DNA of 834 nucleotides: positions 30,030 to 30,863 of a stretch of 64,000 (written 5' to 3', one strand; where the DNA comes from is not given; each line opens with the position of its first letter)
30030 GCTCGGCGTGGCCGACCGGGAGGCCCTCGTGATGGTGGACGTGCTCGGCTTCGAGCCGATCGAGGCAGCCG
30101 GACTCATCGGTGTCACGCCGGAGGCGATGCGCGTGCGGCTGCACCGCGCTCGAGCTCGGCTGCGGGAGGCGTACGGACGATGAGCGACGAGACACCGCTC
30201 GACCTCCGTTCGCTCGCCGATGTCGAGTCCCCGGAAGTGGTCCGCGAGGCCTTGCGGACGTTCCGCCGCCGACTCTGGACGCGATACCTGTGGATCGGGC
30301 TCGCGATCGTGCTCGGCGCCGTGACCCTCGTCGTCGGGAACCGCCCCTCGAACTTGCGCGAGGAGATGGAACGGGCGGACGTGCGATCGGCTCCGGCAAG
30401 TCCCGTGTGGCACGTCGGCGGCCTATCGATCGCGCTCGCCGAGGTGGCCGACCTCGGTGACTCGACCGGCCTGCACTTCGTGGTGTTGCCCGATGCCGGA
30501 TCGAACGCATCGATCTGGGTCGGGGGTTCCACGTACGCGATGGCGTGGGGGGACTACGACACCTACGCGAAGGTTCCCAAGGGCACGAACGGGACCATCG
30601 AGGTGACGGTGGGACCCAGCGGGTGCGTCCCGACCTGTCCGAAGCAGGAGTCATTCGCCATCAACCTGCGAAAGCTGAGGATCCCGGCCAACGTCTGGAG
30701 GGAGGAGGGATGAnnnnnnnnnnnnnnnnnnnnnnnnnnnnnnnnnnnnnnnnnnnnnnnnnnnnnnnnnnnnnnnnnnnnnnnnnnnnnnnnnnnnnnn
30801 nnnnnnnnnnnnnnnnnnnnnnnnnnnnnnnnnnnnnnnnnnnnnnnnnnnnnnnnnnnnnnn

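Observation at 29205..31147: ECF sigma / putative anti-sigma / membrane-protein cassette (plus a divergent DUF1003 gene) embedded in the rpsP–rimM | trmD–rplS ribosomal operon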

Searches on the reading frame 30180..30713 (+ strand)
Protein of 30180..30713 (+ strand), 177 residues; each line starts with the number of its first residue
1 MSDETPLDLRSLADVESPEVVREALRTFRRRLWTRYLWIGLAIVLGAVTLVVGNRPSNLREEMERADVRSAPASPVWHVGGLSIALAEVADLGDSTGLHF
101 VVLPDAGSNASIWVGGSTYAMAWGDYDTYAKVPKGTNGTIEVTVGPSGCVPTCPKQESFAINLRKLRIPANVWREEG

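Call 3: search_protein_families(library=pfam, proteins=[window:30180-30713:+], max_evalue=0.1)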
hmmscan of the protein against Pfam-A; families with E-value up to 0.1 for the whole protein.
window:30180-30713:+ (177 aa): 1 family
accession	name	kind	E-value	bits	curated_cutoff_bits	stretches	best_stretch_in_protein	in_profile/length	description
PF03232.19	COQ7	-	0.091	12.8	23.5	0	60-87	53-80/169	Ubiquinone biosynthesis protein COQ7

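Call 6: find_encoding_contigs(protein=window:30180-30713:+, flank=10000, max_places=6)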
Protein window:30180-30713:+ (177 aa): 3 contigs read that carry it; 2 places shown.
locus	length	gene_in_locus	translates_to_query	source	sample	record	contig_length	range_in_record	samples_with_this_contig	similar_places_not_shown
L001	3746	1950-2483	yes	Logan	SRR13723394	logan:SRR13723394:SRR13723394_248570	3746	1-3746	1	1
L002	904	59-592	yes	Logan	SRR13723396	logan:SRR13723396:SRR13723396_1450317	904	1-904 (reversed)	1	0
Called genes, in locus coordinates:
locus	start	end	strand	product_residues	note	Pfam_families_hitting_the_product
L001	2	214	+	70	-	?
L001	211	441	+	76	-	PF13083:KH_KhpA-B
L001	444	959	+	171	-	PF01782:RimM, PF05239:PRC (weak), PF24986:PRC_RimM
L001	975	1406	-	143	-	PF06210:DUF1003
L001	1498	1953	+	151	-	PF04542:Sigma70_r2, PF08281:Sigma70_r4_2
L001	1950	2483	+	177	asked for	-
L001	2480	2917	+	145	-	-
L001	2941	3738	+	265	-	PF01746:tRNA_m1G_MT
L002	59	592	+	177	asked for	-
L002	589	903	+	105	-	?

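Call 7: find_homologous_proteins(query=window:30180-30713:+, max_evalue=0.001)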
Query window:30180-30713:+ (177 aa): 34 proteins with E <= 0.001 among 534 candidates.
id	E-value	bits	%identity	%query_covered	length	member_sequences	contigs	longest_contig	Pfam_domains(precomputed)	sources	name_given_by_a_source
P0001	6.8e-114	396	100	100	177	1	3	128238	-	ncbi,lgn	-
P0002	8.8e-84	298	74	99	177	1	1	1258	-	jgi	jgi:hypothetical protein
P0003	1.1e-73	265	68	99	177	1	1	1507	-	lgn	-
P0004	4.6e-63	230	62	100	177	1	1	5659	-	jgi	jgi:hypothetical protein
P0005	9.7e-62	226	60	100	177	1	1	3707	-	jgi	jgi:hypothetical protein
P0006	1.4e-61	226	61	100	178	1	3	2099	-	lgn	-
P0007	5.2e-61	224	59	100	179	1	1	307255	-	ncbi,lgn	-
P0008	2.3e-60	222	57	98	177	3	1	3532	-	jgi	jgi:hypothetical protein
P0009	2.4e-60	222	59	98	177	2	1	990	-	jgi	jgi:hypothetical protein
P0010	1.4e-59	219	60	99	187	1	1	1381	-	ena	-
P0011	1.9e-59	219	59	98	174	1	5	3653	-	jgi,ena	-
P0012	3.9e-59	218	60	99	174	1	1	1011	-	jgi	-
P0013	3.0e-57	212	56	99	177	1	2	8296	-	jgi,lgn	jgi:hypothetical protein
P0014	3.6e-56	208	60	98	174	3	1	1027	-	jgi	-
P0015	9.2e-50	187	54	98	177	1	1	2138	-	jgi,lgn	jgi:hypothetical protein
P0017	1.1e-45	174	47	100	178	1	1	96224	-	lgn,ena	-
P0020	3.1e-34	137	46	97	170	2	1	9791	-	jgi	jgi:hypothetical protein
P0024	2.1e-27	114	39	98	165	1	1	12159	-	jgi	jgi:hypothetical protein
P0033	6.1e-14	70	31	99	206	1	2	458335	-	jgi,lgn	jgi:hypothetical protein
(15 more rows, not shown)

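Call 8: search_protein_families(library=ncbifam, proteins=[window:30180-30713:+], max_evalue=0.1)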
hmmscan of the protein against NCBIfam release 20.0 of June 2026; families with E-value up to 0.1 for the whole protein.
window:30180-30713:+ (177 aa): 0 families

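Call 9: find_encoding_contigs(protein=P0007, flank=6000, max_places=2)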
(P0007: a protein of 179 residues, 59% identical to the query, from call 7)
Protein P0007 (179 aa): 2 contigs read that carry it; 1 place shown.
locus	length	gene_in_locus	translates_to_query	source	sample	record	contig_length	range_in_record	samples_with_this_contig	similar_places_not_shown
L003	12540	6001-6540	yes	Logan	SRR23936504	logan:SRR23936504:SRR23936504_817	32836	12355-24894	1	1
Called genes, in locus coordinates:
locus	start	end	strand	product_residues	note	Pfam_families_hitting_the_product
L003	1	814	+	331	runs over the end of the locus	-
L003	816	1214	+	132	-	PF00072:Response_reg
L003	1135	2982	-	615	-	PF13581:HATPase_c_2 (faint), PF13185:GAF_2 (faint), PF00512:HisKA, PF02518:HATPase_c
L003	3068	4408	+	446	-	PF02881:SRP54_N, PF06414:Zeta_toxin (weak), PF13401:AAA_22 (weak), PF00448:SRP54, PF13207:AAA_17 (weak), PF02978:SRP_SPB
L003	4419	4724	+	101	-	PF00886:Ribosomal_S16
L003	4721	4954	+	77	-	PF13083:KH_KhpA-B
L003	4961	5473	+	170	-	PF01782:RimM, PF24986:PRC_RimM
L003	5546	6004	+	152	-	PF04542:Sigma70_r2, PF08281:Sigma70_r4_2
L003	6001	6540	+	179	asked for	-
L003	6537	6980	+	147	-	-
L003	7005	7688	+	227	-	PF01746:tRNA_m1G_MT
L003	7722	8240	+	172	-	PF01245:Ribosomal_L19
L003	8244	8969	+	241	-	PF10502:Peptidase_S26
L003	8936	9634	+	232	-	PF01351:RNase_HII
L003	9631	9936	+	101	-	PF10611:DUF2469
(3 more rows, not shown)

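Call 10: find_encoding_contigs(protein=P0017, flank=6000, max_places=2)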
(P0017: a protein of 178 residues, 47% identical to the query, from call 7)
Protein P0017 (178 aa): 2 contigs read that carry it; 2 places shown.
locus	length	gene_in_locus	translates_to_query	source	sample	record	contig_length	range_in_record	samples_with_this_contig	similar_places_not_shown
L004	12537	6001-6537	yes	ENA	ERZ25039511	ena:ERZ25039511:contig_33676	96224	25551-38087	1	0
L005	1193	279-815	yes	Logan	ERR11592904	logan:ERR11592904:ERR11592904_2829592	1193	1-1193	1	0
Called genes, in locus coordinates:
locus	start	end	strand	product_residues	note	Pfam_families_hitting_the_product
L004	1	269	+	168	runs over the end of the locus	-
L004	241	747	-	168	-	-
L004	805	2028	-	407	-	PF08309:LVIVD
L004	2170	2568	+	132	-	-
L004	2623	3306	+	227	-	-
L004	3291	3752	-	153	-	PF12867:DinB_2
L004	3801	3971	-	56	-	-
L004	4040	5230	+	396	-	PF09622:DUF2391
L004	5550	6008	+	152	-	PF04542:Sigma70_r2, PF08281:Sigma70_r4_2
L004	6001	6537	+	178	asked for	-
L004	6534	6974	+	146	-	-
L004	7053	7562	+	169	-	PF02627:CMD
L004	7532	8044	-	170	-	PF02826:2-Hacid_dh_C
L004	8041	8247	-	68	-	-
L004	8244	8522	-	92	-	PF00389:2-Hacid_dh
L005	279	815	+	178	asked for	-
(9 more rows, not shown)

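Call 11: find_encoding_contigs(protein=P0033, flank=6000, max_places=2)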
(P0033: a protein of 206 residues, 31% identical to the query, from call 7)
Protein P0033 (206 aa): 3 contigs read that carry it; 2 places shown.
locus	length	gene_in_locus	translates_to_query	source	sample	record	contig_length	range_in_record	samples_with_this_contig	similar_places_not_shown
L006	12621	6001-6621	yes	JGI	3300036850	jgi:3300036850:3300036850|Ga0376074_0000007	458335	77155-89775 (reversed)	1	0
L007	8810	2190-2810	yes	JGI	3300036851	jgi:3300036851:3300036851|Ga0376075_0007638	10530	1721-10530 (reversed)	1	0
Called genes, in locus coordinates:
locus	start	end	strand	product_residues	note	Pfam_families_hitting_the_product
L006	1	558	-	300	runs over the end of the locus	PF00106:adh_short, PF08659:KR, PF13561:adh_short_C2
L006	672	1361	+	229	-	PF14518:Haem_oxygenas_2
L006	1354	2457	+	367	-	PF21948:LplA-B_cat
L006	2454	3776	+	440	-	PF04389:Peptidase_M28 (faint), PF01546:Peptidase_M20, PF07687:M20_dimer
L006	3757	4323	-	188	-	-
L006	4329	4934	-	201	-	-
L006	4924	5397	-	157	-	PF04542:Sigma70_r2, PF08281:Sigma70_r4_2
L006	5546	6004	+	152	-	PF04542:Sigma70_r2, PF08281:Sigma70_r4_2 (weak)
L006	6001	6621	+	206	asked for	-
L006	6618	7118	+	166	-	-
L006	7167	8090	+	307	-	PF00296:Bac_luciferase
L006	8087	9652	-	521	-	PF00756:Esterase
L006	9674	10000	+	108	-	PF06689:zf-C4_ClpX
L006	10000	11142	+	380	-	PF02771:Acyl-CoA_dh_N, PF02770:Acyl-CoA_dh_M, PF00441:Acyl-CoA_dh_1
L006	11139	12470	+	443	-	PF00561:Abhydrolase_1, PF12146:Hydrolase_4, PF12697:Abhydrolase_6, PF00211:Guanylate_cyc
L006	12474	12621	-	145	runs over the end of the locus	-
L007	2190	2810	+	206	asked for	-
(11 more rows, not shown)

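Call 14: find_related_loci(query=A1, collection=genome_contigs, flank=6000)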
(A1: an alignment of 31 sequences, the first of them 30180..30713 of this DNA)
Query A1 (177 aa) in genome_contigs; peptide patterns used: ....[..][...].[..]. (x = any residue, [..] = any of these).
264 stretches matched a pattern; 3 encode a relative of the query (tblastn E <= 1e-3); 3 distinct loci.
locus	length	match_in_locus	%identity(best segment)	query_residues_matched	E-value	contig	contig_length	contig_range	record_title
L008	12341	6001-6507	42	1-174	5e-37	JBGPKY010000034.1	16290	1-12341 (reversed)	MAG: Actinomycetota bacterium isolate OBJ_0618_7090110_275 k141_8972755_length_16290_cov_19.0993, whole genome shotgun s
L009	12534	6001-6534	50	1-177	6e-54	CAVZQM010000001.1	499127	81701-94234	MAG: uncultured Actinomycetes bacterium isolate MFD05747.bin.2.197 genome assembly, contig: contig_10875, whole genome s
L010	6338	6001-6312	48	1-106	8e-19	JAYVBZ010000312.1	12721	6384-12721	MAG: Actinomycetota bacterium isolate GL30_DN_concoct_6 GL30_DN_concoct_6_311, whole genome shotgun sequence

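Call 19: search_solved_structures(query=A1, max_evalue=10)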
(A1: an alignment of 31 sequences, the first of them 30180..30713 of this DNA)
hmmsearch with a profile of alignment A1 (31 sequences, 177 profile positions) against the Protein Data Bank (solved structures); distinct sequences matched with E-value up to 10: 3.
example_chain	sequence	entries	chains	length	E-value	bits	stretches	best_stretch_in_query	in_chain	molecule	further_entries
2mr6_A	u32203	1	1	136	0.31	14.5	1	52-135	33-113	De novo designed Protein OR462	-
5yaa_A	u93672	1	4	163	0.45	14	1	47-110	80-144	Meiosis regulator and mRNA stability factor 1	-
8wql_VD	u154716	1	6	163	2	11.9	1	32-63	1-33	Photosystem II extrinsic protein V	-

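Call 25: find_encoding_contigs(protein=P0004, flank=6000, max_places=2)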
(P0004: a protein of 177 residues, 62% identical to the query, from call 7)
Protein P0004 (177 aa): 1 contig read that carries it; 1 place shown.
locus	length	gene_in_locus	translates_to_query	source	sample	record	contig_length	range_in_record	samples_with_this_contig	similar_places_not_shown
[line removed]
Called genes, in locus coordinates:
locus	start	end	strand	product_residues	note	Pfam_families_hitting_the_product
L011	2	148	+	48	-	?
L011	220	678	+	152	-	PF04542:Sigma70_r2, PF08281:Sigma70_r4_2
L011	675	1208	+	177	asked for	-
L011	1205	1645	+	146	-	-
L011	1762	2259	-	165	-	-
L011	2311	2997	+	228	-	PF01746:tRNA_m1G_MT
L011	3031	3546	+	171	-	PF01245:Ribosomal_L19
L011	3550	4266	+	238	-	PF10502:Peptidase_S26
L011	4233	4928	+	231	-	PF01351:RNase_HII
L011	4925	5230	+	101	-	PF10611:DUF2469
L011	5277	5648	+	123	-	PF02021:UPF0102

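Call 26: find_encoding_contigs(protein=P0013, flank=8000, max_places=2)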
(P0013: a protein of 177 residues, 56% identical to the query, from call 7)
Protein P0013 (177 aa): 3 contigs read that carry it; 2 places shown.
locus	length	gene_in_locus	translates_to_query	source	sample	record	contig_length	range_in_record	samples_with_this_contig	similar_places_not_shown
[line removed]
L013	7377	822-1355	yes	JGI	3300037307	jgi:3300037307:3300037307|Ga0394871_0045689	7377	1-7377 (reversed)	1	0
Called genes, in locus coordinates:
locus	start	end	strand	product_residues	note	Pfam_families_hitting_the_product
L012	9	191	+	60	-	PF00448:SRP54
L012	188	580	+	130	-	PF00072:Response_reg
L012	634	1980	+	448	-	PF02881:SRP54_N, PF06414:Zeta_toxin, PF00448:SRP54, PF13401:AAA_22 (faint), PF02978:SRP_SPB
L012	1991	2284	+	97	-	PF00886:Ribosomal_S16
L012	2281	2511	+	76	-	PF13083:KH_KhpA-B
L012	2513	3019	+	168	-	PF01782:RimM, PF05239:PRC, PF24986:PRC_RimM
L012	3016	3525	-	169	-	-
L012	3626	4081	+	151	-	PF04542:Sigma70_r2, PF08281:Sigma70_r4_2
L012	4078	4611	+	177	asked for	-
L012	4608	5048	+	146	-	-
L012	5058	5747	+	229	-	PF01746:tRNA_m1G_MT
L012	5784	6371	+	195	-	PF01245:Ribosomal_L19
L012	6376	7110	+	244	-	PF10502:Peptidase_S26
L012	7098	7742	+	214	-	PF01351:RNase_HII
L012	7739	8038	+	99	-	PF10611:DUF2469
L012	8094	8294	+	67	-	?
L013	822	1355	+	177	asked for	-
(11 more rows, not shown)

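Call 27: find_encoding_contigs(protein=P0024, flank=8000, max_places=2)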
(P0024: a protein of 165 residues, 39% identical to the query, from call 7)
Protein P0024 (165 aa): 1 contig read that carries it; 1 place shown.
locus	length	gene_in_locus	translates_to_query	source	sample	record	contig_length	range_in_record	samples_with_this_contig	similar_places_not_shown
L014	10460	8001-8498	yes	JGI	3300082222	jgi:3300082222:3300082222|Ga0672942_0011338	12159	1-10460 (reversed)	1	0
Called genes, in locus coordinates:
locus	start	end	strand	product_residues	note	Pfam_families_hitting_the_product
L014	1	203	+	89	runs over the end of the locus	PF00708:Acylphosphatase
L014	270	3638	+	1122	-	PF02463:SMC_N, PF13175:AAA_15, PF13304:AAA_21 (weak), PF13476:AAA_23, PF13555:AAA_29 (weak), PF06470:SMC_hinge, PF13304:AAA_21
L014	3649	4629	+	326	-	PF13604:AAA_30 (weak), PF06414:Zeta_toxin (weak), PF13191:AAA_16 (weak), PF00448:SRP54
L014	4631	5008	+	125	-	PF00072:Response_reg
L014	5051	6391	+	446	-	PF02881:SRP54_N, PF01656:CbiA (faint), PF06414:Zeta_toxin (weak), PF13401:AAA_22 (faint), PF00448:SRP54, PF02978:SRP_SPB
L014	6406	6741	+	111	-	PF00886:Ribosomal_S16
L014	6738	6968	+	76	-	PF13083:KH_KhpA-B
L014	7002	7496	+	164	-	PF01782:RimM, PF05239:PRC, PF24986:PRC_RimM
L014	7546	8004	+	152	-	PF04542:Sigma70_r2, PF08281:Sigma70_r4_2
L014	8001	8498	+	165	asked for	-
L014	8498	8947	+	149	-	-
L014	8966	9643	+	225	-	PF01746:tRNA_m1G_MT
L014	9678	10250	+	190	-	PF01245:Ribosomal_L19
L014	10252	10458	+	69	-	?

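Call 28: find_encoding_contigs(protein=P0020, flank=8000, max_places=2)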
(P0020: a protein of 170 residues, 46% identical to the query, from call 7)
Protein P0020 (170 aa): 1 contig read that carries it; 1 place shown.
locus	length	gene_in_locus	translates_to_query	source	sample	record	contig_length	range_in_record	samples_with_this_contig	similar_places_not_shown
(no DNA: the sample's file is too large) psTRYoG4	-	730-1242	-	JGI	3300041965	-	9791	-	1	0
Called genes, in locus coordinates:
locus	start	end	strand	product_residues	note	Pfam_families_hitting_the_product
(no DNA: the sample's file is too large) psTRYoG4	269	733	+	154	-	PF04542:Sigma70_r2, PF08281:Sigma70_r4_2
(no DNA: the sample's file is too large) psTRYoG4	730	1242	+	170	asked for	-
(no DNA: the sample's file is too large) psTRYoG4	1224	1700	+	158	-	-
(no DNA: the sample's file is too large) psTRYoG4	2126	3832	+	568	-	-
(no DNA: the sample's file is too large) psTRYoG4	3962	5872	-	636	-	PF05496:RuvB_N (weak), PF13177:DNA_pol3_delta2, PF00004:AAA (weak), PF07728:AAA_5 (faint)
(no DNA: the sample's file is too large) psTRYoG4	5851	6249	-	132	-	-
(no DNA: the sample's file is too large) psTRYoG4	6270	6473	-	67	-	-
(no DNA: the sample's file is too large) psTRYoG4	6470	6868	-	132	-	-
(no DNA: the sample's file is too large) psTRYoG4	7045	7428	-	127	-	-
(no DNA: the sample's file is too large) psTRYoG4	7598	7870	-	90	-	PF12728:HTH_17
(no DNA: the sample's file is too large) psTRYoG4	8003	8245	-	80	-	-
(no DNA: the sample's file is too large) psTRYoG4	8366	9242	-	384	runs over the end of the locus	PF00589:Phage_integrase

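Call 29: search_protein_representatives(alignment_id=A1)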
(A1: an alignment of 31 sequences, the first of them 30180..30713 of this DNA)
Query: 31 sequences, 177 profile positions. Proteins with E-value up to 0.001 (for the whole library): 129; up to 1e-10: 89; up to 1e-30: 33. The best 129 are listed.
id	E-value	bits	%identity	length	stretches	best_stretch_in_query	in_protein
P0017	1.1e-62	227.7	-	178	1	1-176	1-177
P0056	1.7e-58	214.1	-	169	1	1-174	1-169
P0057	4.4e-58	212.7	-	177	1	1-176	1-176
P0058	6.1e-58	212.3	-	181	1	1-175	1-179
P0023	1.4e-57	211.1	-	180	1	1-176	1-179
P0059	4.6e-54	199.7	-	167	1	1-172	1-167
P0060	1.2e-52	195.1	-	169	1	1-174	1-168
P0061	1.8e-51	191.2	-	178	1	1-176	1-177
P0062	6.5e-49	182.9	-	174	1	1-176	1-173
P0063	1.6e-47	178.4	-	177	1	1-175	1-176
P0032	4.5e-44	167.1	-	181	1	1-166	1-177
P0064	1.2e-43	165.8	-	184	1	1-174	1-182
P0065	1.5e-43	165.4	-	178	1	1-174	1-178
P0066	1.8e-42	161.9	-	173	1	1-175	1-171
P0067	1.9e-42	161.8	-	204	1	1-176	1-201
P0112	2.5e-15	73.5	-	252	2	1-118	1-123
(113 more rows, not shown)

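Call 31: search_protein_families(library=pfam, alignment_id=A3, max_evalue=0.01)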
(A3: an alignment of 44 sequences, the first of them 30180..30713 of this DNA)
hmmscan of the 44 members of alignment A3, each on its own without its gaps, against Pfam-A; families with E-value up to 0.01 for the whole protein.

A. member 1, window:30180-30713:+ (177 aa): 0 families

B. families by the number of members that match (of 44 scanned): 1 family
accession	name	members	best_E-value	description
PF23737.1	HTH_71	1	0.0058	HTH 3-helical bundle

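Call 46: predict_structure(alignment_id=A1)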
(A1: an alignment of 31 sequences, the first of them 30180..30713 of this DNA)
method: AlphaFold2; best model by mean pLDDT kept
length: 177 residues; sequences in the alignment: 31
mean_pLDDT: 88.6   pTM: 0.69
mean pLDDT of the five models: 88.6, 88.2, 87.9, 87.8, 85.7
residues with pLDDT >= 90: 112; 70-90: 47; 50-70: 18; < 50: 0
segments of 3 or more residues with pLDDT < 50: none
pLDDT, mean of each block of 10 residues (from residue 1): 68 67 85 94 94 74 94 89 96 96 90 95 93 92 93 92 95 88
secondary structure, 60 per line:
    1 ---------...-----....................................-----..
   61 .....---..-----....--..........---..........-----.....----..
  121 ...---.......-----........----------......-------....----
elements in order: H18-53 H59-65 E76-79 E82-91 E95-104 E110-114 E119-123 E127-133 E139-146 E157-162 H170-173
